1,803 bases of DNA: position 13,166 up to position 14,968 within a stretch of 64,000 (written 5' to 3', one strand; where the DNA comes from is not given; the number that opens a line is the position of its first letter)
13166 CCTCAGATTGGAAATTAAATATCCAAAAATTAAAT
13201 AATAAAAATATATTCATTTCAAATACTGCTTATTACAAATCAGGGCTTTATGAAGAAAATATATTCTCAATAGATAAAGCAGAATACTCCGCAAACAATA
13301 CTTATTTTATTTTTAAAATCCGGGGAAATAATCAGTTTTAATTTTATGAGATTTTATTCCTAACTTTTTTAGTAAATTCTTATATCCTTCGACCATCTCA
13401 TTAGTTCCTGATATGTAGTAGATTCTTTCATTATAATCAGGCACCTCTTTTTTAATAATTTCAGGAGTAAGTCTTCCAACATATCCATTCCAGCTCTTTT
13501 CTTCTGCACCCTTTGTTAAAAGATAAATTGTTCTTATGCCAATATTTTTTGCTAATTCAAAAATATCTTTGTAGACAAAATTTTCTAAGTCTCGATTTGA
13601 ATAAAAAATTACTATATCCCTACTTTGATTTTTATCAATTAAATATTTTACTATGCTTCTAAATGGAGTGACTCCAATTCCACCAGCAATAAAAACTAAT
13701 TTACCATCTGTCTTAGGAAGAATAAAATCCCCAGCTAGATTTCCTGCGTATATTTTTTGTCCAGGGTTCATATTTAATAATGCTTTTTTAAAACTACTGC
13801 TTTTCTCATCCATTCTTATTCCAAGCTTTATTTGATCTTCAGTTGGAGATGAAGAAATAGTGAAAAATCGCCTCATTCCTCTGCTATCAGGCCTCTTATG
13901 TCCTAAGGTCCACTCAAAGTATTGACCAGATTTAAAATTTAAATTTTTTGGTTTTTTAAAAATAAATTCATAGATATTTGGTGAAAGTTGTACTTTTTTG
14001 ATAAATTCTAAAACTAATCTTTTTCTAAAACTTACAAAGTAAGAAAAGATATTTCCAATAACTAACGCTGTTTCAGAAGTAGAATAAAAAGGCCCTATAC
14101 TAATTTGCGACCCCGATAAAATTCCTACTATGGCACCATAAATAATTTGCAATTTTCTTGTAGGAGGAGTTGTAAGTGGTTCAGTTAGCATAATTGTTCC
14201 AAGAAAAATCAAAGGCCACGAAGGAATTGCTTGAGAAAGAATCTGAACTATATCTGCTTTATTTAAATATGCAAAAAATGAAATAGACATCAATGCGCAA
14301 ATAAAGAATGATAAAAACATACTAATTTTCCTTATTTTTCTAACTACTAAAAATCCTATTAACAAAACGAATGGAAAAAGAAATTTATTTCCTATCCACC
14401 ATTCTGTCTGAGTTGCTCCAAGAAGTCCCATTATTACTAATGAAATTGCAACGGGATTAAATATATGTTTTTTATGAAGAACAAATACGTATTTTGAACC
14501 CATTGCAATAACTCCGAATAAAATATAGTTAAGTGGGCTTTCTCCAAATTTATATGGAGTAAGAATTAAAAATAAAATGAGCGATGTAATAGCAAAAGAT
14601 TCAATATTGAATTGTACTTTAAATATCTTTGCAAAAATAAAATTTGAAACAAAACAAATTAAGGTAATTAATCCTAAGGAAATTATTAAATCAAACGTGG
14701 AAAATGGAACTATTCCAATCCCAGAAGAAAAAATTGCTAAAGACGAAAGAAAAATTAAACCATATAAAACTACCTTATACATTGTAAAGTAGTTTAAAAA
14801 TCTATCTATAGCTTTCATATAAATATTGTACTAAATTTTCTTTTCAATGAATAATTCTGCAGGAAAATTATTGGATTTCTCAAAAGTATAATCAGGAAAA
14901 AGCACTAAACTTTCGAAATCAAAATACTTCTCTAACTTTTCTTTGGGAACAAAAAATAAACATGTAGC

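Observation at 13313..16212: Putative membrane flavinylation / electron-transfer module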

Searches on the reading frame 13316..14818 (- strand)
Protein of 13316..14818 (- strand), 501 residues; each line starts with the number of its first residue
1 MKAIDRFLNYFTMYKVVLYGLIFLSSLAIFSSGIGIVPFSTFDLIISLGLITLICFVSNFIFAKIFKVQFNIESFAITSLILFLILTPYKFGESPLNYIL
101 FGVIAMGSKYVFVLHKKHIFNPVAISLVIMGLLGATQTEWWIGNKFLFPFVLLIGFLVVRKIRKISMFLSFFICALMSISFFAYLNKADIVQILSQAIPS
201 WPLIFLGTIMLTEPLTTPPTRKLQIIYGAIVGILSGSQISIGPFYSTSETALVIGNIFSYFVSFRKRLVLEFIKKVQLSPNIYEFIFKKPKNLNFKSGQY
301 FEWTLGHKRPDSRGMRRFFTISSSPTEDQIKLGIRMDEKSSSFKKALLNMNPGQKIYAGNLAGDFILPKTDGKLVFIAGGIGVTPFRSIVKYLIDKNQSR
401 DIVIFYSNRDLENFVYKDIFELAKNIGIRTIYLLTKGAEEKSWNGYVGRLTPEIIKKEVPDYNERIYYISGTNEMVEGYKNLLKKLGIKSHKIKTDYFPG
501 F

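Call 5: search_protein_families(library=pfam, proteins=[window:13316-14818:-], max_evalue=0.01)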
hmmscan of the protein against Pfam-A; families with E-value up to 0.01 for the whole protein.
window:13316-14818:- (501 aa): 3 families
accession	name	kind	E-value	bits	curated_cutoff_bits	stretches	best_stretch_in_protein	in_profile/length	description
PF00175.26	NAD_binding_1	-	1e-13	52.3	22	1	376-479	1-107/109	Oxidoreductase NAD-binding domain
PF03116.20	NQR2_RnfD_RnfE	-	7e-05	22.8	27.7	1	150-259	178-283/296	NQR2, RnfD, RnfE family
PF08030.17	NAD_binding_6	-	0.00028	21.4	22.2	1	374-445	4-51/156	Ferric reductase NAD binding domain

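Call 10: search_protein_families(library=ncbifam, proteins=[window:13316-14818:-], max_evalue=1)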
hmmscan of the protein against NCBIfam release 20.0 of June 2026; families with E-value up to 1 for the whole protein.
window:13316-14818:- (501 aa): 26 families (the best 25 are shown)
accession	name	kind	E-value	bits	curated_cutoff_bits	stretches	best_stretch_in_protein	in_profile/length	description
NF009805.0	PRK13289.1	equivalog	5.3e-20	71.7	432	1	273-498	160-392/399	NO-inducible flavohemoprotein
NF005963.0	PRK08051.1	equivalog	5e-19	68.5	230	1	277-498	13-230/233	NAD(P)H-flavin reductase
NF058606.1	GlBtMonoRdsGbcB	equivalog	4.8e-18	65.2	500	1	275-493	21-242/362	glycine betaine monooxygenase reductase subunit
NF007964.0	PRK10684.1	equivalog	2.1e-17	63.1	383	1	282-498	24-237/333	NADH oxidoreductase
TIGR01941.1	nqrF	equivalog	8e-15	54.6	295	1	339-498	241-403/405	NADH:ubiquinone reductase (Na(+)-transporting) subunit F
NF040810.1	BenC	equivalog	1.3e-14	54.1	430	1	279-497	116-329/333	benzoate 1,2-dioxygenase electron transfer component BenC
TIGR02160.1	PA_CoA_Oxy5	hypoth_equivalog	2.1e-13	49.9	420.8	1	292-498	30-241/352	1,2-phenylacetyl-CoA epoxidase subunit PaaE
NF052252.1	flav_redu_LuxG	exception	2.6e-13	49.7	340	1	273-498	5-229/232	flavin mononucleotide reductase LuxG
NF040830.1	sulfhyd_ShyC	equivalog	4.1e-11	42.6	600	1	311-419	48-157/288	NAD(P)-dependent hydrogenase/sulfhydrogenase 2 subunit gamma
NF045803.1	MethMoxFADbindMmoC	equivalog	1.3e-10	40.6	500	1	290-496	135-338/343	aromatic/alkene monooxygenase hydroxylase FAD-binding subunit MmoC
NF008822.0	PRK11872.1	equivalog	1.6e-10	40.5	402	1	290-498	132-335/341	anthranilate 1,2-dioxygenase electron transfer component AntC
TIGR02911.1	sulfite_red_B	equivalog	7e-10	38.4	288.6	1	282-497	19-223/261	anaerobic sulfite reductase subunit AsrB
NF006220.0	PRK08345.1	subfamily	2.7e-09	36.7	395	1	292-457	40-202/294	cytochrome-c3 hydrogenase subunit gamma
NF000796.0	PRK00054.1-1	equivalog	8.1e-07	28.5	224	1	271-430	7-147/254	dihydroorotate dehydrogenase electron transfer subunit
NF009414.0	PRK12778.1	equivalog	9.5e-07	27.4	1103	1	271-490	3-207/752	bifunctional dihydroorotate dehydrogenase B NAD binding subunit/NADPH-dependent glutamate synthase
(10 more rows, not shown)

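Call 19: find_homologous_proteins(query=window:13316-14818:-, max_evalue=0.00001)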
Query window:13316-14818:- (501 aa): 5627 proteins with E <= 0.00001 among 8000 candidates; the best 120 are listed.
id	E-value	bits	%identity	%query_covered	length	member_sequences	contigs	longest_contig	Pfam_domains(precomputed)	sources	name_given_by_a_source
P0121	0.0e+0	1099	100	100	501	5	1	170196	PF00175.27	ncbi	-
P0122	1.7e-237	807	73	100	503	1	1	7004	PF00175.27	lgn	-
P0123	9.6e-233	792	71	100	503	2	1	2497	PF00175.27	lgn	-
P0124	1.1e-232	791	70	100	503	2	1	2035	PF00175.27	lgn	-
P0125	1.1e-230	785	69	100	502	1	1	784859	PF00175.27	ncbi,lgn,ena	-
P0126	3.6e-226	770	70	100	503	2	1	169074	PF00175.27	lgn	-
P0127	8.0e-225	766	68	100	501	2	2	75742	PF00175.27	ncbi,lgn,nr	ncbi:MAG: oxidoreductase [Candidatus Levybacteria bacterium]|nr:oxidoreductase [Candidatus Levybacte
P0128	2.4e-182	625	58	100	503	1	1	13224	PF00175.27,PF03116.21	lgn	-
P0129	1.7e-180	619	57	100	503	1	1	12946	PF00175.27,PF03116.21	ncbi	-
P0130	2.1e-178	612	57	100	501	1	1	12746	PF00175.27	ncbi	-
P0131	3.2e-175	602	53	100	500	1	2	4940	PF00175.27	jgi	jgi:glycine betaine catabolism B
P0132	4.8e-174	598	55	100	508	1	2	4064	PF00175.27,PF03116.21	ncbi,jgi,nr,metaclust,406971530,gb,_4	ncbi:MAG: hypothetical protein ACD_24C00436G0004 [uncultured bacterium]|nr:MAG: hypothetical protein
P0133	1.1e-171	590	53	100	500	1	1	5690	PF00175.27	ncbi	-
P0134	1.8e-171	590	55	100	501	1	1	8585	PF00175.27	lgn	-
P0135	3.2e-169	582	53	100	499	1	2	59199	PF00175.27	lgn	-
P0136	5.7e-168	578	53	100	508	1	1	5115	PF00175.27,PF03116.21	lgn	-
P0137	9.2e-168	577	51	100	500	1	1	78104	PF00175.27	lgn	-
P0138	4.8e-167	575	53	100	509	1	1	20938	PF00175.27,PF03116.21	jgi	jgi:glycine betaine catabolism B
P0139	1.6e-166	573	52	100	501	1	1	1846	PF00175.27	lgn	-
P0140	1.9e-165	570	52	100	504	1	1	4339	PF00175.27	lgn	-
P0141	6.9e-165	568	51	100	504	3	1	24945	PF00175.27,PF03116.21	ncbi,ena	-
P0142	3.8e-164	565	51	100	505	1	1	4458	PF00175.27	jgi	jgi:ferredoxin-NADP reductase/Na+-translocating ferredoxin:NAD+ oxidoreductase RnfD subunit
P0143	5.6e-163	562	52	100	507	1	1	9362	PF00175.27,PF03116.21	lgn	-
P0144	7.0e-163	561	53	100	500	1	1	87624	PF00175.27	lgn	-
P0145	3.0e-162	559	54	100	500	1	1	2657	PF00175.27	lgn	-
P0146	3.4e-162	559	51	100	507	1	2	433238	PF00175.27,PF03116.21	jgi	jgi:glycine betaine catabolism B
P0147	3.4e-162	559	50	100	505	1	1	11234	PF00175.27,PF03116.21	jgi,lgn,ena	-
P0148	5.4e-162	558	49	99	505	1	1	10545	PF00175.27,PF03116.21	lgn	-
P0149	1.3e-161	557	51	100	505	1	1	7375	PF00175.27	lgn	-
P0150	1.8e-161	557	55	98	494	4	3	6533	PF00175.27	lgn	-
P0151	1.8e-161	557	53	100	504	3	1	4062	PF00175.27,PF03116.21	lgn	-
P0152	3.2e-161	556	52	100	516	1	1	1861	PF00175.27,PF03116.21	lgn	-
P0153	3.7e-161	556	53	100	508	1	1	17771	PF00175.27,PF03116.21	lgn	-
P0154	5.2e-161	555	52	100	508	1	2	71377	PF00175.27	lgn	-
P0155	5.9e-161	555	52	100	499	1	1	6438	PF00175.27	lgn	-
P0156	1.0e-160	554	52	100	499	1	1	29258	PF00175.27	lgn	-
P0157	1.4e-160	554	51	100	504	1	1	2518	PF00175.27,PF03116.21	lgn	-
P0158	2.0e-160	553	52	100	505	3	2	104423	PF00175.27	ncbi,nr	ncbi:MAG: hypothetical protein CEO12_384 [Parcubacteria group bacterium Gr01-1014_46]|nr:MAG: hypoth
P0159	2.2e-160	553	52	98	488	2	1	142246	PF00175.27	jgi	-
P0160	2.4e-160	553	52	100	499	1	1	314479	PF00175.27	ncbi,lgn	-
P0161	2.8e-160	553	51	100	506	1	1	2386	PF00175.27,PF03116.21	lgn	-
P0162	3.9e-160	552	54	100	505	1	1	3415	PF00175.27,PF03116.21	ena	-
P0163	4.1e-160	552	52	100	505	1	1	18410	PF00175.27,PF03116.21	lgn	-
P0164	5.8e-160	552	53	100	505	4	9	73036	PF00175.27,PF03116.21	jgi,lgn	jgi:ferredoxin-NADP reductase/Na+-translocating ferredoxin:NAD+ oxidoreductase RnfD subunit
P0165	1.1e-159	551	52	100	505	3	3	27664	PF00175.27,PF03116.21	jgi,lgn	-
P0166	1.4e-159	550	50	98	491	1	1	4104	PF00175.27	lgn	-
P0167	1.6e-159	550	53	98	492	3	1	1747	PF00175.27,PF03116.21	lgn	-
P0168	1.7e-159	550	52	100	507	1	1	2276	PF00175.27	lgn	-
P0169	1.9e-159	550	52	100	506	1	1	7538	PF00175.27,PF03116.21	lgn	-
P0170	2.0e-159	550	53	100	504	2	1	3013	PF00175.27,PF03116.21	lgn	-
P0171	2.7e-159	549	51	100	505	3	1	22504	PF00175.27,PF03116.21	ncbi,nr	ncbi:MAG: RnfABCDGE type electron transport complex subunit D [Candidatus Levybacteria bacterium]|nr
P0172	3.0e-159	549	52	100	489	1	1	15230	PF00175.27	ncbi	-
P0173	4.0e-159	549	52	98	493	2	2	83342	PF00175.27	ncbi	ncbi:MAG: oxidoreductase [Minisyncoccia bacterium]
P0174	1.1e-158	547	50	99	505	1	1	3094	PF00175.27,PF03116.21,PF08030.18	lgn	-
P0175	1.4e-158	547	50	100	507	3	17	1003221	PF00175.27,PF03116.21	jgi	jgi:glycine betaine catabolism B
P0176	2.1e-158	546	52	100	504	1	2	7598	PF00175.27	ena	-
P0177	3.6e-158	546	50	100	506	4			PF00175.27,PF03116.21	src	-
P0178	4.2e-158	545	51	100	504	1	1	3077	PF00175.27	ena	-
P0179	7.7e-158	545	49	100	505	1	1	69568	PF00175.27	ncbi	-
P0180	8.0e-158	545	50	100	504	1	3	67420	PF00175.27,PF00970.31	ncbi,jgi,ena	-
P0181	1.0e-157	544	52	99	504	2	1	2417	PF00175.27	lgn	-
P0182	1.7e-157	543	50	100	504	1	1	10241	PF00175.27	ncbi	-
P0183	1.8e-157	543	51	100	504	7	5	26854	PF00175.27,PF00970.31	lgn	-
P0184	2.5e-157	543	51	100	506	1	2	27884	PF00175.27,PF03116.21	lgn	-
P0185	3.3e-157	543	52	100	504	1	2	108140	PF00175.27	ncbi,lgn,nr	ncbi:oxidoreductase [Patescibacteria group bacterium]|nr:oxidoreductase [Patescibacteria group bacte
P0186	3.6e-157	542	51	100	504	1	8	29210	PF00175.27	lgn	-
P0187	4.6e-157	542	51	100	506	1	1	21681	PF00175.27,PF03116.21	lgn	-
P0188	5.3e-157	542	53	98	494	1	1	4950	PF00175.27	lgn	-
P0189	5.7e-157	542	51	98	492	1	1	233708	PF00175.27,PF03116.21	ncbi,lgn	-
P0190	7.2e-157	541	51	100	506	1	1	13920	PF00175.27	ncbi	-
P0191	8.1e-157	541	49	99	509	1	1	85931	PF00175.27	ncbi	-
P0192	8.4e-157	541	51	100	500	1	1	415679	PF00175.27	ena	-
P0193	8.6e-157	541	50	100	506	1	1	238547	PF00175.27,PF03116.21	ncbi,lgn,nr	ncbi:MAG: RnfABCDGE type electron transport complex subunit D [Candidatus Levybacteria bacterium]|nr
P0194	1.3e-156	541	50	100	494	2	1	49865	PF00175.27,PF03116.21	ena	-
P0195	1.3e-156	541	52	100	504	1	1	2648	PF00175.27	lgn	-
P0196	1.4e-156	540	52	98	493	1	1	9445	PF00175.27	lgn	-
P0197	1.5e-156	540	50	100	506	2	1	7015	PF00175.27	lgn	-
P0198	1.7e-156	540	49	100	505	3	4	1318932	PF00175.27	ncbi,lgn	-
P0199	2.0e-156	540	50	99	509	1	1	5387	PF00175.27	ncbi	-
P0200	2.1e-156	540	50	100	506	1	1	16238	PF00175.27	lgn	-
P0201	2.4e-156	540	50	100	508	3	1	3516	PF00175.27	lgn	-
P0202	2.6e-156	540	50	100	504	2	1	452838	PF00175.27,PF03116.21,PF00970.31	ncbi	-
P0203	2.8e-156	539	49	100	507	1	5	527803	PF00175.27,PF03116.21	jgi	jgi:glycine betaine catabolism B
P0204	3.0e-156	539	51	100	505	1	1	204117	PF00175.27,PF03116.21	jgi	jgi:ferredoxin-NADP reductase/Na+-transporting NADH:ubiquinone oxidoreductase subunit NqrB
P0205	3.1e-156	539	51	100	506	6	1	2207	PF00175.27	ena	-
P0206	3.5e-156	539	50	99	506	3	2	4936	PF00175.27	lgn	-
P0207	6.3e-156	538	49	100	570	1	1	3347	PF00175.27,PF03116.21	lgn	-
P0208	8.8e-156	538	50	100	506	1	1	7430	PF00175.27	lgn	-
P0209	1.8e-155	537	51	100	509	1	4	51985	PF00175.27,PF03116.21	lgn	-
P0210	2.3e-155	536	50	100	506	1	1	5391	PF00175.27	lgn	-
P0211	2.5e-155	536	51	99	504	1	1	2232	PF00175.27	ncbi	-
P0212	2.9e-155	536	50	98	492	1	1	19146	PF00175.27,PF03116.21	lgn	-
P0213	3.4e-155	536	49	100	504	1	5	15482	PF00175.27,PF03116.21,PF00970.31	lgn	-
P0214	3.4e-155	536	51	100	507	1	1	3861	PF00175.27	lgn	-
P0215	5.7e-155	535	53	100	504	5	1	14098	PF00175.27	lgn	-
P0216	5.9e-155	535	48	100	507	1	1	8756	PF00175.27,PF03116.21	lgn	-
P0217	7.0e-155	535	49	100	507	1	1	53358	PF00175.27,PF03116.21,PF00970.31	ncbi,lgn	-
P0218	1.2e-154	534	49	99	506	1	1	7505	PF00175.27,PF03116.21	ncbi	-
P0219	1.2e-154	534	50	100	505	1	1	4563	PF00175.27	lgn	-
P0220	1.7e-154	534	50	100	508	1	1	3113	PF00175.27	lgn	-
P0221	2.0e-154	533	49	100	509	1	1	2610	PF00175.27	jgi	jgi:ferredoxin-NADP reductase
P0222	2.2e-154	533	50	98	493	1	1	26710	PF00175.27,PF03116.21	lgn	-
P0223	2.7e-154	533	49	100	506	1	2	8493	PF00175.27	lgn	-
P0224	2.8e-154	533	52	100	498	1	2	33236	PF00175.27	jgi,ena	-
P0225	4.0e-154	532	50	98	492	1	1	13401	PF00175.27,PF03116.21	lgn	-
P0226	4.1e-154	532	50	99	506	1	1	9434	PF00175.27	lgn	-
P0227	4.6e-154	532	50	100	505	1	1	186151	PF00175.27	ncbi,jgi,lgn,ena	-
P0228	5.3e-154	532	50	100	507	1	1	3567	PF00175.27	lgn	-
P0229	5.3e-154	532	49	99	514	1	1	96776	PF00175.27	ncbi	-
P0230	5.8e-154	532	51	100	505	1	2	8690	PF00175.27,PF03116.21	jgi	jgi:glycine betaine catabolism B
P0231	6.0e-154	532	49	100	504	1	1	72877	PF00175.27,PF03116.21,PF00970.31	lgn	-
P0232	9.1e-154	531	49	100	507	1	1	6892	PF00175.27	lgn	-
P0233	9.2e-154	531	49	100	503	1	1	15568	PF00175.27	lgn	-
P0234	9.9e-154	531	50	100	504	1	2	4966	PF00175.27,PF03116.21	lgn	-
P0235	1.2e-153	531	48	99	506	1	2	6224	PF00175.27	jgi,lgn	jgi:ferredoxin-NADP reductase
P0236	1.4e-153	531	49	100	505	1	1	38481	PF00175.27,PF03116.21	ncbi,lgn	-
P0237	1.5e-153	531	50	100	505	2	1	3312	PF00175.27,PF03116.21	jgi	jgi:ferredoxin-NADP reductase/Na+-translocating ferredoxin:NAD+ oxidoreductase RnfD subunit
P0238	1.6e-153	530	49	99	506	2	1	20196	PF00175.27,PF03116.21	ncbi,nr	ncbi:RnfABCDGE type electron transport complex subunit D [Patescibacteria group bacterium]|nr:RnfABC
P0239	2.0e-153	530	51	100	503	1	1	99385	PF00175.27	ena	-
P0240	2.3e-153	530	50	100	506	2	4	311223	PF00175.27,PF03116.21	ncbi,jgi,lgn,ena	-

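Call 38: find_encoding_contigs(protein=P0121, flank=4000, max_places=4)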
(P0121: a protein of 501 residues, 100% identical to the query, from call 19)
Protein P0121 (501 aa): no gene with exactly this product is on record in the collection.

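Call 42: find_related_loci(query=A2, collection=genome_contigs, flank=4000)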
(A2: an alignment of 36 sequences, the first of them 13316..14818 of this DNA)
Query A2 (501 aa) in genome_contigs; peptide patterns used: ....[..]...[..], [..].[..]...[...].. (x = any residue, [..] = any of these).
599 stretches matched a pattern (row limit reached: there are more); 587 encode a relative of the query (tblastn E <= 1e-3); the best 80 are kept; 80 distinct loci.
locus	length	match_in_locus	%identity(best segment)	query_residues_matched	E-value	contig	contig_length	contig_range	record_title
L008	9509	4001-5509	71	1-501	0e+0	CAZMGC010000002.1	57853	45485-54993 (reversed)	MAG TPA_asm: uncultured Gammaproteobacteria bacterium isolate SRP278252_co2_146 genome assembly, contig: NODE_874_length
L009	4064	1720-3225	55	2-501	0e+0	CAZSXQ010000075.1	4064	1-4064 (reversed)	MAG TPA_asm: uncultured Gammaproteobacteria bacterium isolate SRP011637_co1_148 genome assembly, contig: NODE_10016_leng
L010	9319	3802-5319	51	1-501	6e-162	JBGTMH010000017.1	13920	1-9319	MAG: Patescibacteria group bacterium isolate JTS-RE358 k141_5265058, whole genome shotgun sequence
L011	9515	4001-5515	50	1-501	3e-160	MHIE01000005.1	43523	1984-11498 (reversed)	MAG: Candidatus Buchananbacteria bacterium RIFCSPHIGHO2_01_FULL_44_11 rifcsphigho2_01_scaffold_1273, whole genome shotgu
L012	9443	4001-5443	53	1-501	1e-156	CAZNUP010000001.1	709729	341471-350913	MAG TPA_asm: uncultured Gammaproteobacteria bacterium isolate SRP292972_co3_34 genome assembly, contig: NODE_7_length_70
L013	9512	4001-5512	48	1-501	5e-156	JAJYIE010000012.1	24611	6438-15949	MAG: bacterium isolate DBS2-1.bin109 NODE_3531_length_24611_cov_1.708504, whole genome shotgun sequence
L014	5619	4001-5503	49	4-501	3e-155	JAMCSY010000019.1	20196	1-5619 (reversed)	MAG: Patescibacteria group bacterium isolate FK_Sedi_A_Bin.193 NODE_6037_length_20196_cov_13.1712, whole genome shotgun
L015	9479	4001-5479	51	5-501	2e-154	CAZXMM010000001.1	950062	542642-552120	MAG TPA_asm: uncultured Gammaproteobacteria bacterium isolate SRP173033_co1_283 genome assembly, contig: NODE_1_length_9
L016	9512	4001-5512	49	4-501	4e-160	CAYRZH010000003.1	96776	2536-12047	MAG TPA_asm: uncultured Candidatus Saccharibacteria bacterium isolate binchicken_co16_374 genome assembly, contig: NODE_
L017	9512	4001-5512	48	1-501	7e-153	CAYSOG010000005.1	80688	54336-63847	MAG TPA_asm: uncultured Gammaproteobacteria bacterium isolate SRP200132_co1_489 genome assembly, contig: NODE_378_length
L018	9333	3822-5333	48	1-501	5e-151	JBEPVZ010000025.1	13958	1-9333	MAG: Candidatus Daviesbacteria bacterium isolate 22E.vamb.044 NODE_3802_length_13958_cov_6.964900, whole genome shotgun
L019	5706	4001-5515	48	1-501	4e-151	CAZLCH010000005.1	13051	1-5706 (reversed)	MAG TPA_asm: uncultured Gammaproteobacteria bacterium isolate SRP173033_co3_113 genome assembly, contig: NODE_6316_lengt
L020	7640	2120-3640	46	1-501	1e-150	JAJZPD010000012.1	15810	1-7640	MAG: bacterium isolate SKS1.bin112 NODE_6630_length_15810_cov_2.305618, whole genome shotgun sequence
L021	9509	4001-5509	45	1-500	6e-149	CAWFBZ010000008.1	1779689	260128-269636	MAG: uncultured Chloroflexia bacterium isolate MFD02416.bin.2.106 genome assembly, contig: contig_15582, whole genome sh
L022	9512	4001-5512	46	1-501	5e-148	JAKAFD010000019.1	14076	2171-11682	MAG: bacterium isolate WY1.bin77 NODE_6724_length_14076_cov_3.143093, whole genome shotgun sequence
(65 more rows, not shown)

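Call 43: predict_structure(alignment_id=A2)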
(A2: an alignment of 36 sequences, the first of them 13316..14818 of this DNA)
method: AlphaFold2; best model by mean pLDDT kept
length: 501 residues; sequences in the alignment: 36
mean_pLDDT: 86.6   pTM: 0.74
mean pLDDT of the five models: 86.6, 86.3, 86.3, 84.8, 84.1
residues with pLDDT >= 90: 245; 70-90: 220; 50-70: 36; < 50: 0
segments of 3 or more residues with pLDDT < 50: none
pLDDT, mean of each block of 10 residues (from residue 1): 78 87 95 88 94 94 82 89 91 86 90 71 90 80 86 93 91 93 89 82 87 83 91 78 68 90 74 93 91 81 83 78 91 87 91 87 73 87 92 92 93 92 93 82 85 95 92 87 93 75 55
secondary structure, 60 per line:
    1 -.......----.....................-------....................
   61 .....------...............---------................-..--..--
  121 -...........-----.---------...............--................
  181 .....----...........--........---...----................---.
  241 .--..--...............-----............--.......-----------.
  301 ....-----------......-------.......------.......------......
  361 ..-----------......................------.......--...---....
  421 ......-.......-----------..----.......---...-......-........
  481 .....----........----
elements in order: H2-8 H13-33 H41-65 H72-85 H96-111 H122-132 H148-162 H165-185 H190-200 H203-210 H221-236 H248-262 E268-279 E282-288 E300-304 E316-321 E329-335 H342-348 E355-362 E374-379 H380-395 E402-408 H417-426 E428-434 H452-458 E466-471 H473-485 E493-497
